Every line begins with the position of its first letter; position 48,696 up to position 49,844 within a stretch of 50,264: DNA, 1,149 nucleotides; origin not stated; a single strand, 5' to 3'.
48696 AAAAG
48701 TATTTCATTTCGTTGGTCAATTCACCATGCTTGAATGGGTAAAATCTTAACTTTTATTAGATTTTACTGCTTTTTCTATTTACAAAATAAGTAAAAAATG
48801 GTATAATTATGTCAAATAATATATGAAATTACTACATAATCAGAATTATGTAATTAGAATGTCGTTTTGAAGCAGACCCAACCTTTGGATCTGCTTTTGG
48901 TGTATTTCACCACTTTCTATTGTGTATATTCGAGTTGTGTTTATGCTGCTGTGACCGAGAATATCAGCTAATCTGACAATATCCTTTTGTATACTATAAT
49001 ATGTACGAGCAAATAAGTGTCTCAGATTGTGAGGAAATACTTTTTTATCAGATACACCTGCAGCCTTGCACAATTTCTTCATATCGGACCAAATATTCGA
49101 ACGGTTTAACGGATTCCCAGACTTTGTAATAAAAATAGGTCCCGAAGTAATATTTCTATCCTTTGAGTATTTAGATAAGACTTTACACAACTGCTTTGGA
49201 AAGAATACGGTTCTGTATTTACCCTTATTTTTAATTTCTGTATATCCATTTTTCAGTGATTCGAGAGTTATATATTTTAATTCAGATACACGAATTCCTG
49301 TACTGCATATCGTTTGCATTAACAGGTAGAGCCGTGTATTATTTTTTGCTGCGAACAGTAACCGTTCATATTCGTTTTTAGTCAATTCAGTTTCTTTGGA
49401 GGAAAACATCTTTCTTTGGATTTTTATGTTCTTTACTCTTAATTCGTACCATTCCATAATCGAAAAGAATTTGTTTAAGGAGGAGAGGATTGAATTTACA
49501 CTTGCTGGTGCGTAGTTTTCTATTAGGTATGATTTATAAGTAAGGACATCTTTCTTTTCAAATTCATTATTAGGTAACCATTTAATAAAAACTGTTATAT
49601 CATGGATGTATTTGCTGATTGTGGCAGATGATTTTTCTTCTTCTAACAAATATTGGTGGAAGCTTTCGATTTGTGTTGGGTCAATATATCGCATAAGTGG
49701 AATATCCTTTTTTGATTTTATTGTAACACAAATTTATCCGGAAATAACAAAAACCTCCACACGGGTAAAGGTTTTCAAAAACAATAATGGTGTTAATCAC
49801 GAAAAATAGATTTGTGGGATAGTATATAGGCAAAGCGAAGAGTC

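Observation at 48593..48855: Candidate invertible promoter (phase-variation switch) between a tyrosine recombinase gene and a surface-glycosylation operon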

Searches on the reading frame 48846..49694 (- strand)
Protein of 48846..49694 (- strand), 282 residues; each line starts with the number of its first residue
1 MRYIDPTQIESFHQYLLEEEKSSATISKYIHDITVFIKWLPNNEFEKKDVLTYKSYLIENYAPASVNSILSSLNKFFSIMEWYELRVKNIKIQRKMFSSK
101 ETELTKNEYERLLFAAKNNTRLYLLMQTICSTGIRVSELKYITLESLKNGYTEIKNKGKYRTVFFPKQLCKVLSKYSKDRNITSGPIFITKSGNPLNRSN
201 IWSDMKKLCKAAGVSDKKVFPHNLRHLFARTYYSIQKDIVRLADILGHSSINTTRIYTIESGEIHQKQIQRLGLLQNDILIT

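Call 6: search_protein_families(library=pfam, proteins=[window:48846-49694:-], max_evalue=0.01)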
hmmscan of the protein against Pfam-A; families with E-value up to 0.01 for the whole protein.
window:48846-49694:- (282 aa): 4 families
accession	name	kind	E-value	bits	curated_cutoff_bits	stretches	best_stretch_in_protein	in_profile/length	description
PF00589.27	Phage_integrase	-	4e-29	102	27.1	1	104-258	3-166/172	Phage integrase family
PF13495.12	Phage_int_SAM_4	-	8.3e-08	33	27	1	10-78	3-76/85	Phage integrase, N-terminal SAM-like domain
PF02899.23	Phage_int_SAM_1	-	1.2e-07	32.3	22.3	1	9-79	1-78/83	Phage integrase, N-terminal SAM-like domain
PF13102.12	Phage_int_SAM_5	-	0.0073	17.1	22.3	0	3-38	45-80/98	Phage integrase SAM-like domain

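Call 7: find_encoding_contigs(protein=window:48849-49694:-, flank=3000, max_places=10)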
Protein window:48849-49694:- (282 aa): 1 contig read that carries it; 1 place shown.
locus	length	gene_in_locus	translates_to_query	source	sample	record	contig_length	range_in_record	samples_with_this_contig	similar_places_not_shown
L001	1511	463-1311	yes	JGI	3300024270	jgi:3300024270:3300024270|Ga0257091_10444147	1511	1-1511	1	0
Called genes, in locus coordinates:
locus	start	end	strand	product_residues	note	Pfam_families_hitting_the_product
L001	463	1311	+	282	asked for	PF02899:Phage_int_SAM_1 (weak), PF13495:Phage_int_SAM_4 (weak), PF00589:Phage_integrase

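Call 10: find_homologous_proteins(query=window:48849-49694:-, max_evalue=1e-20)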
Query window:48849-49694:- (282 aa): 8000 proteins with E <= 1e-20 among 8000 candidates; the best 120 are listed.
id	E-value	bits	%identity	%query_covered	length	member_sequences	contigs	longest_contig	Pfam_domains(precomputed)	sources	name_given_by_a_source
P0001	6.1e-181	618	100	100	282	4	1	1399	PF13495.13,PF00589.28,PF02899.24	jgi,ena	-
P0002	5.2e-134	464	73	100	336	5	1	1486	PF00589.28,PF02899.24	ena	-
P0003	8.8e-127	440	72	98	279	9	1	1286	PF00589.28,PF02899.24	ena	-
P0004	1.6e-126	440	72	98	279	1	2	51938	PF00589.28,PF02899.24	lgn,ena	-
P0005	3.2e-126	439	71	98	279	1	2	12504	PF00589.28,PF02899.24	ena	-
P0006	1.3e-125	437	71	98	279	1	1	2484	PF00589.28,PF02899.24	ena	-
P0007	5.2e-124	431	70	98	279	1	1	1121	PF13495.13,PF00589.28,PF02899.24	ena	-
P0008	9.0e-124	431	70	98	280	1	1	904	PF13495.13,PF00589.28,PF02899.24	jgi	jgi:site-specific recombinase XerD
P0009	1.5e-123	430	70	98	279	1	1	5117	PF13495.13,PF00589.28,PF02899.24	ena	-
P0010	1.7e-123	430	70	95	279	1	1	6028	PF13495.13,PF00589.28,PF02899.24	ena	-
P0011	3.7e-123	428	69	98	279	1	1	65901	PF13495.13,PF00589.28,PF02899.24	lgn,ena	-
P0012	4.3e-123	428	69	98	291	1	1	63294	PF13495.13,PF00589.28,PF02899.24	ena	-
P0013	4.5e-123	428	70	94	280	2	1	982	PF13495.13,PF00589.28,PF02899.24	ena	-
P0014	5.0e-123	428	69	98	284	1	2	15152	PF13495.13,PF00589.28,PF02899.24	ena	-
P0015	7.6e-123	427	70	98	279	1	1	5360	PF13495.13,PF00589.28,PF02899.24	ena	-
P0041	1.5e-120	420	68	98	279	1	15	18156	PF00589.28,PF02899.24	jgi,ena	-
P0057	4.1e-120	419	67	98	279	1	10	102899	PF00589.28,PF02899.24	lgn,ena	-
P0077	9.0e-120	417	68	98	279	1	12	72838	PF00589.28,PF02899.24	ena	-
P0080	9.8e-120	417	67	98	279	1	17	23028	PF00589.28,PF02899.24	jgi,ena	-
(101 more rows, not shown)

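Call 12: find_encoding_contigs(protein=P0004, flank=5000, max_places=6)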
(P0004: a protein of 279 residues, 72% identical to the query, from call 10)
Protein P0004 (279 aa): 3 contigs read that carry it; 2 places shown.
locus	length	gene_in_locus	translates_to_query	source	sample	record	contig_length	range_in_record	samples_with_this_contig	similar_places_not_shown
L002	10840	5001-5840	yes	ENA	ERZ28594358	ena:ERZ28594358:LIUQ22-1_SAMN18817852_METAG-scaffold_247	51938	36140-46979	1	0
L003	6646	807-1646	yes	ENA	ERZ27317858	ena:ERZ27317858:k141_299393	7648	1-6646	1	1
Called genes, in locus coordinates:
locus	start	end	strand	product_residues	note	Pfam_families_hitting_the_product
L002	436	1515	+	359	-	PF01381:HTH_3, PF12844:HTH_19 (weak), PF13443:HTH_26 (weak), PF13560:HTH_31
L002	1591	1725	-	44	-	-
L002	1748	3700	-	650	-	PF03190:Thioredox_DsbH, PF13098:Thioredoxin_2 (faint), PF13899:Thioredoxin_7, PF06917:Pectate_lyase_2 (faint)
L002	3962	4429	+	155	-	PF14198:TnpV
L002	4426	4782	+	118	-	PF13560:HTH_31, PF12844:HTH_19, PF13443:HTH_26 (weak), PF01381:HTH_3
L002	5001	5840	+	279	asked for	PF02899:Phage_int_SAM_1 (weak), PF00589:Phage_integrase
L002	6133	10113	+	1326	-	PF13306:LRR_5, PF19789:DUF6273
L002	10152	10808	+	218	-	-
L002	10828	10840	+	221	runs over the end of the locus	PF12389:Peptidase_M73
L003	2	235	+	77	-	?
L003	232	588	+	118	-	PF13560:HTH_31, PF12844:HTH_19, PF13443:HTH_26 (weak), PF01381:HTH_3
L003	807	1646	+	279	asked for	PF02899:Phage_int_SAM_1 (weak), PF00589:Phage_integrase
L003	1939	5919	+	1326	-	PF13306:LRR_5, PF19789:DUF6273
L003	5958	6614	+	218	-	-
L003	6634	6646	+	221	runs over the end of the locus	PF12389:Peptidase_M73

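Call 13: find_encoding_contigs(protein=P0080, flank=4000, max_places=10)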
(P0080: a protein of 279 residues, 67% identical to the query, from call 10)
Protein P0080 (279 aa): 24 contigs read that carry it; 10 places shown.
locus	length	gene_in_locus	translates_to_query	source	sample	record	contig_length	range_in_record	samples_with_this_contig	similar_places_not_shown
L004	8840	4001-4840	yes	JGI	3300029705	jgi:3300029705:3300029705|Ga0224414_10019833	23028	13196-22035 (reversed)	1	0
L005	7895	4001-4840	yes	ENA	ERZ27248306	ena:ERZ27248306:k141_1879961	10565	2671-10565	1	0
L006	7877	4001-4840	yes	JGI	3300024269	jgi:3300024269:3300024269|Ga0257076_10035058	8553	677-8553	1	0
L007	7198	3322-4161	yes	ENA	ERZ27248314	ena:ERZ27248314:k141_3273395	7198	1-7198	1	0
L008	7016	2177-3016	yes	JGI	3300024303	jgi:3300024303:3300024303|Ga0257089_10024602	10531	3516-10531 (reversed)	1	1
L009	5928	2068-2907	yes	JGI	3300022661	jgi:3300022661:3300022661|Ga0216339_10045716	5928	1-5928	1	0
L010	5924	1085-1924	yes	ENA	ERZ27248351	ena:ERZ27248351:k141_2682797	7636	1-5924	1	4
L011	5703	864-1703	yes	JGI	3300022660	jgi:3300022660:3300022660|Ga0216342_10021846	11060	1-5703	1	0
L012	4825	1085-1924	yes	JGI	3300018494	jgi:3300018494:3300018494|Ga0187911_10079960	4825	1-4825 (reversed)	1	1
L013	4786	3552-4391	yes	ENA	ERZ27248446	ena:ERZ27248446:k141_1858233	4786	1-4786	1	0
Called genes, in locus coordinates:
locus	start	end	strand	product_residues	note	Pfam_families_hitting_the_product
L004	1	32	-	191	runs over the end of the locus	PF08534:Redoxin, PF00578:AhpC-TSA, PF00085:Thioredoxin, PF13098:Thioredoxin_2, PF13905:Thioredoxin_8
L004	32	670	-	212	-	PF00657:Lipase_GDSL (weak), PF13472:Lipase_GDSL_2, PF16255:Lipase_GDSL_lke (weak)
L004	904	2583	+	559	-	PF01966:HD (weak)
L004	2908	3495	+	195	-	PF21349:RUBY_RBDX, PF02915:Rubrerythrin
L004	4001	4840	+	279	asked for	PF02899:Phage_int_SAM_1, PF00589:Phage_integrase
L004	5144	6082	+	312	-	-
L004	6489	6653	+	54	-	-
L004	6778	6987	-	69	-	-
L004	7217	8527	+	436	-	PF04734:Ceramidase_alk (faint)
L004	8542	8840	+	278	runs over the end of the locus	PF01408:GFO_IDH_MocA (weak)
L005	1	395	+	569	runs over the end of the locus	PF01120:Alpha_L_fucos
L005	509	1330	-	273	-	-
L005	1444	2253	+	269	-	PF00165:HTH_AraC (weak), PF12833:HTH_18, PF00165:HTH_AraC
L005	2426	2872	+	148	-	PF02082:Rrf2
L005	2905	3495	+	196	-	PF21349:RUBY_RBDX, PF02915:Rubrerythrin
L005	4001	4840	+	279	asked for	PF02899:Phage_int_SAM_1, PF00589:Phage_integrase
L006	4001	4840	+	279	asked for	PF02899:Phage_int_SAM_1, PF00589:Phage_integrase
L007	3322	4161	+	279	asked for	PF02899:Phage_int_SAM_1, PF00589:Phage_integrase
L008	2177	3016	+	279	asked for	PF02899:Phage_int_SAM_1, PF00589:Phage_integrase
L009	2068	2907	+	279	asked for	PF02899:Phage_int_SAM_1, PF00589:Phage_integrase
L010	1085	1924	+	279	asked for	PF02899:Phage_int_SAM_1, PF00589:Phage_integrase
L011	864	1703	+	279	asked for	PF02899:Phage_int_SAM_1, PF00589:Phage_integrase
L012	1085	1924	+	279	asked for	PF02899:Phage_int_SAM_1, PF00589:Phage_integrase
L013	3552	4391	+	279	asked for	PF02899:Phage_int_SAM_1, PF00589:Phage_integrase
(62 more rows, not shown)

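Call 18: find_related_loci(query=A2, collection=genome_contigs, flank=4000)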
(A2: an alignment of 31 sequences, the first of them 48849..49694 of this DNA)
Query A2 (282 aa) in genome_contigs; peptide patterns used: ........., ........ (x = any residue, [..] = any of these).
598 stretches matched a pattern (row limit reached: there are more); 572 encode a relative of the query (tblastn E <= 1e-3); the best 80 are kept; 80 distinct loci.
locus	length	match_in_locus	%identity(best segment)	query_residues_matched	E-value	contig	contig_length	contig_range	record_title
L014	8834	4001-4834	69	1-276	3e-130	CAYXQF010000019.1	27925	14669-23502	MAG TPA_asm: uncultured Lachnospiraceae bacterium isolate SRP315200_co1_618 genome assembly, contig: NODE_2629_length_27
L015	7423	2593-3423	68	1-275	3e-129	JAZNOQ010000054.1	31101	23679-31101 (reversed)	MAG: Eubacteriales bacterium isolate T1900044841_TS20190307.MAGScoT_cleanbin_000064 SGB_2945_k141_470820, whole genome s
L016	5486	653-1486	67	1-276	2e-129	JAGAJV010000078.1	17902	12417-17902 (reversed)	MAG: Clostridia bacterium isolate RGIG8508 Water_deer_Cecum-2__c191152, whole genome shotgun sequence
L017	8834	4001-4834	68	1-276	6e-129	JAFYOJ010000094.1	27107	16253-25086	MAG: Clostridia bacterium isolate RGIG7274 Water_buffalos_Cecum-4__c386706, whole genome shotgun sequence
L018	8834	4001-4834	68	1-276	1e-128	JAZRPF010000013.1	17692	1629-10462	MAG: Eubacteriales bacterium isolate T1900045381_YK20190071.MAGScoT_cleanbin_000007 SGB_6891_k141_2042944, whole genome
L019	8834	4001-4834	68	1-276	1e-128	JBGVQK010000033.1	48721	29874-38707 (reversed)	MAG: Eubacteriales bacterium isolate fecal_MAG_166 fecal_MAG_166_contig_0033, whole genome shotgun sequence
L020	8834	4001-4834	68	1-276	9e-129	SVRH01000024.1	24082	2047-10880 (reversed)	MAG: Oscillospiraceae bacterium isolate SIG638 NODE_8764_length_24082_cov_1.394448, whole genome shotgun sequence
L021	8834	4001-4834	68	1-276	2e-128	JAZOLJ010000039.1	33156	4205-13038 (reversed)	MAG: Eubacteriales bacterium isolate T1900045655_YK20190349.MAGScoT_cleanbin_000010 SGB_8234_k141_189312, whole genome s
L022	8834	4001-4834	68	1-276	3e-128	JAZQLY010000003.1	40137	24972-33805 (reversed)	MAG: Eubacteriales bacterium isolate T1900044607_TS20190073.MAGScoT_cleanbin_000047 SGB_764_k141_3751705, whole genome s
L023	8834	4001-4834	67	1-276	6e-128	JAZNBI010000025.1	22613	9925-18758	MAG: Eubacteriales bacterium isolate T1900044742_TS20190208.MAGScoT_cleanbin_000037 SGB_2076_k141_1491390, whole genome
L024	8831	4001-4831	65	1-275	2e-127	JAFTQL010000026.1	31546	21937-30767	MAG: Clostridia bacterium isolate RGIG4056 Roe_deer_Cecum.Co__c909147, whole genome shotgun sequence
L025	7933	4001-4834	67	1-276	8e-127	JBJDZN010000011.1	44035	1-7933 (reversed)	MAG: Eubacteriales bacterium isolate EHIM02_bin.018 NODE_121_length_44035_cov_9.063051, whole genome shotgun sequence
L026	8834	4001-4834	67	1-276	1e-126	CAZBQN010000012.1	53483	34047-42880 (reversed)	MAG TPA_asm: uncultured Ruminococcus sp. isolate binchicken_co370_19 genome assembly, contig: NODE_817_length_53483_cov_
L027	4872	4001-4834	65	1-276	6e-126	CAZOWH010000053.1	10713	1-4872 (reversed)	MAG TPA_asm: uncultured Lachnospiraceae bacterium isolate SRP315200_co1_859 genome assembly, contig: NODE_13721_length_1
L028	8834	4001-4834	68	1-276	8e-126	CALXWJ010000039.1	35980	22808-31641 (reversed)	MAG: uncultured Clostridia bacterium isolate E0_DP__bin142 genome assembly, contig: E0_DP__k127_1433612, whole genome sh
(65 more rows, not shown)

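Call 29: search_protein_families(library=pfam, alignment_id=A4, max_evalue=0.00001)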
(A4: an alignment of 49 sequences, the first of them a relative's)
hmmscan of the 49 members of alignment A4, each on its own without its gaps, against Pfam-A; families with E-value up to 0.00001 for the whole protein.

A. member 1, L002:6133-10110:+ (1326 aa): 2 families
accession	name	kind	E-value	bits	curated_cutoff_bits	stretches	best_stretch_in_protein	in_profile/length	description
PF19789.6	DUF6273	-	5.2e-32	111.5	23.5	1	1158-1317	1-171/172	Domain of unknown function (DUF6273)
PF13306.12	LRR_5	-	2.3e-23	82.9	27.7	2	872-930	12-64/127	BspA type Leucine rich repeat region (6 copies)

B. families by the number of members that match (of 49 scanned): 45 families (the first 25 are shown)
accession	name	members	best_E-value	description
PF09479.16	Flg_new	9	8.7e-166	Listeria-Bacteroides repeat domain (List_Bact_rpt)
PF01391.23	Collagen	6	7.3e-18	Collagen triple helix repeat (20 copies)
PF13421.11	Band_7_1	5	2.7e-48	SPFH domain-Band 7 family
PF13240.11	Zn_Ribbon_1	5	2.7e-25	zinc-ribbon domain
PF00963.24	Cohesin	5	8.4e-12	Cohesin domain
PF13306.12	LRR_5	4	3.7e-121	BspA type Leucine rich repeat region (6 copies)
PF12773.13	DZR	4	1.8e-31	Double zinc ribbon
PF13248.11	Zn_ribbon_3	4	1.9e-16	zinc-ribbon domain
PF00395.25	SLH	3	2.2e-34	S-layer homology domain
PF17032.10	Zn_ribbon_15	3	7.4e-14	zinc-ribbon family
PF00404.24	Dockerin_1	3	7.4e-14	Dockerin type I domain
PF00005.33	ABC_tran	2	8.1e-35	ABC transporter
PF18937.5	DUF5685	2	6e-33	Family of unknown function (DUF5685)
PF18998.6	Flg_new_2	2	1.9e-19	Divergent InlB B-repeat domain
PF00440.29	TetR_N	2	9.1e-09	Bacterial regulatory proteins, tetR family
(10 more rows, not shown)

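Call 40: find_encoding_contigs(protein=P0041, flank=1500, max_places=10)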
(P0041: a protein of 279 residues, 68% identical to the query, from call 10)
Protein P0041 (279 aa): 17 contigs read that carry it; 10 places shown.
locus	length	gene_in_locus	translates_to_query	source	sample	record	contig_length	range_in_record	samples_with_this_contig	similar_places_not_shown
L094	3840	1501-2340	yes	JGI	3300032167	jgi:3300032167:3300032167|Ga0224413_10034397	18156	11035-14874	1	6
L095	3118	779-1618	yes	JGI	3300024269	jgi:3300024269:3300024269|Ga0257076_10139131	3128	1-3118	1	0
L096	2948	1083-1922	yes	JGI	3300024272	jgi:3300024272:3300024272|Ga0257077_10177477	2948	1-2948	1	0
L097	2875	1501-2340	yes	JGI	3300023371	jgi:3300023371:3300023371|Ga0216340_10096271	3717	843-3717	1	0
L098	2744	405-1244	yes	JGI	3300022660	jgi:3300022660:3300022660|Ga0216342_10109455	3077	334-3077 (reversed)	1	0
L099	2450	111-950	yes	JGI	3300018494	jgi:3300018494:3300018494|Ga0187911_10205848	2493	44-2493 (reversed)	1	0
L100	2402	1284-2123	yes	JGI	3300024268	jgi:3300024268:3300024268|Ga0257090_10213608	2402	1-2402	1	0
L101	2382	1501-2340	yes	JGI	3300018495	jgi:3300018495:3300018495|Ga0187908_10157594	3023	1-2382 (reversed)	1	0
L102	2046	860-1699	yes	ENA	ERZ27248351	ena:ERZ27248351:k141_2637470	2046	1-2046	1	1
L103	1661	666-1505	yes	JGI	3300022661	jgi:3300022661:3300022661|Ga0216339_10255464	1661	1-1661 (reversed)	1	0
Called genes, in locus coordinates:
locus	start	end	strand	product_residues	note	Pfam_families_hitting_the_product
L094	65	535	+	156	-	PF02311:AraC_binding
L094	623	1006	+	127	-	PF14198:TnpV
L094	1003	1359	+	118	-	PF13560:HTH_31, PF12844:HTH_19, PF13443:HTH_26 (weak), PF01381:HTH_3, PF07022:Phage_CI_repr (faint)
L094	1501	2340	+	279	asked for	PF02899:Phage_int_SAM_1 (weak), PF00589:Phage_integrase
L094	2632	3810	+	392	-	PF13421:Band_7_1, PF17032:Zn_ribbon_15 (faint), PF12773:DZR, PF13240:Zn_Ribbon_1 (weak), PF13248:Zn_ribbon_3 (faint)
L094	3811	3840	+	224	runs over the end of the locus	-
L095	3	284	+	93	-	?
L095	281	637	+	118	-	PF13560:HTH_31, PF12844:HTH_19, PF13443:HTH_26 (weak), PF01381:HTH_3, PF07022:Phage_CI_repr (faint)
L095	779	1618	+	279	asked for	PF02899:Phage_int_SAM_1 (weak), PF00589:Phage_integrase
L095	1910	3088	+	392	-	PF13421:Band_7_1, PF17032:Zn_ribbon_15 (faint), PF12773:DZR, PF13240:Zn_Ribbon_1 (weak), PF13248:Zn_ribbon_3 (faint)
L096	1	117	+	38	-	?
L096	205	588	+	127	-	PF14198:TnpV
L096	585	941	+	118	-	PF13560:HTH_31, PF12844:HTH_19, PF13443:HTH_26 (weak), PF01381:HTH_3, PF07022:Phage_CI_repr (faint)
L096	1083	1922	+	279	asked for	PF02899:Phage_int_SAM_1 (weak), PF00589:Phage_integrase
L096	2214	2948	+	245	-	?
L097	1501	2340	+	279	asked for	PF02899:Phage_int_SAM_1 (weak), PF00589:Phage_integrase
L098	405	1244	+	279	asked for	PF02899:Phage_int_SAM_1 (weak), PF00589:Phage_integrase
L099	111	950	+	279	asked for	PF02899:Phage_int_SAM_1 (weak), PF00589:Phage_integrase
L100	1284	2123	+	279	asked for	PF02899:Phage_int_SAM_1 (weak), PF00589:Phage_integrase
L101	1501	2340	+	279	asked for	PF02899:Phage_int_SAM_1 (weak), PF00589:Phage_integrase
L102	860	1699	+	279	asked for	PF02899:Phage_int_SAM_1 (weak), PF00589:Phage_integrase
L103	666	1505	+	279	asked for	PF02899:Phage_int_SAM_1 (weak), PF00589:Phage_integrase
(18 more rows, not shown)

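Call 41: find_encoding_contigs(protein=P0077, flank=1500, max_places=10)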
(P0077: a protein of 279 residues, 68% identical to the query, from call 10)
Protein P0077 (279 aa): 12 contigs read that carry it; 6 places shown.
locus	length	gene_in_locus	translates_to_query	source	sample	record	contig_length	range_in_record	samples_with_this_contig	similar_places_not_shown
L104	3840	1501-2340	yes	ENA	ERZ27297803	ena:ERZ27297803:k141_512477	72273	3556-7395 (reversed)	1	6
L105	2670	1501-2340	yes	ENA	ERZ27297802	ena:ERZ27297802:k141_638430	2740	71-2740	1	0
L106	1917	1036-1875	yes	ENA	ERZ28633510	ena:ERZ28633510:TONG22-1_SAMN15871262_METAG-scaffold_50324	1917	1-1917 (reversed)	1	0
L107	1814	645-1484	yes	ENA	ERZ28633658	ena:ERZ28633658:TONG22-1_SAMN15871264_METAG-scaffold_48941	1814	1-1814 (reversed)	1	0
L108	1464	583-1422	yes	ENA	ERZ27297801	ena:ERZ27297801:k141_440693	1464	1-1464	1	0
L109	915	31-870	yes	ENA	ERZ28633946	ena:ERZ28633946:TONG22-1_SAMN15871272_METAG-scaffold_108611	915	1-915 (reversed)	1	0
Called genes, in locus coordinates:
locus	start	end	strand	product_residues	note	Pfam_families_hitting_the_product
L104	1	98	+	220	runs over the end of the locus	PF00702:Hydrolase, PF13419:HAD_2, PF13242:Hydrolase_like (faint)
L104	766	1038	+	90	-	PF20648:DUF6809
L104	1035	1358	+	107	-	PF13560:HTH_31, PF01381:HTH_3, PF12844:HTH_19, PF13443:HTH_26 (weak)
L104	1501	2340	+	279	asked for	PF02899:Phage_int_SAM_1 (weak), PF00589:Phage_integrase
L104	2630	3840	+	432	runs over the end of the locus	PF13421:Band_7_1, PF01145:Band_7 (weak), PF17032:Zn_ribbon_15 (faint), PF18912:DZR_2 (faint), PF12773:DZR, PF13240:Zn_Ribbon_1 (weak), PF13248:Zn_ribbon_3 (weak), PF13240:Zn_Ribbon_1 (weak)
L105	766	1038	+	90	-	PF20648:DUF6809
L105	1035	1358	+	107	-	PF13560:HTH_31, PF01381:HTH_3, PF12844:HTH_19, PF13443:HTH_26 (weak)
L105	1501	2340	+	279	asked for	PF02899:Phage_int_SAM_1 (weak), PF00589:Phage_integrase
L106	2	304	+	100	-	?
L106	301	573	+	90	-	PF20648:DUF6809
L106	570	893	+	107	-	PF13560:HTH_31, PF01381:HTH_3, PF12844:HTH_19, PF13443:HTH_26 (weak)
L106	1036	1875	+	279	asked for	PF02899:Phage_int_SAM_1 (weak), PF00589:Phage_integrase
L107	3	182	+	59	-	?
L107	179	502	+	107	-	PF13560:HTH_31, PF01381:HTH_3, PF12844:HTH_19, PF13443:HTH_26 (weak)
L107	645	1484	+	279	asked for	PF02899:Phage_int_SAM_1 (weak), PF00589:Phage_integrase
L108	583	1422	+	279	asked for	PF02899:Phage_int_SAM_1 (weak), PF00589:Phage_integrase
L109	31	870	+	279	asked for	PF02899:Phage_int_SAM_1 (weak), PF00589:Phage_integrase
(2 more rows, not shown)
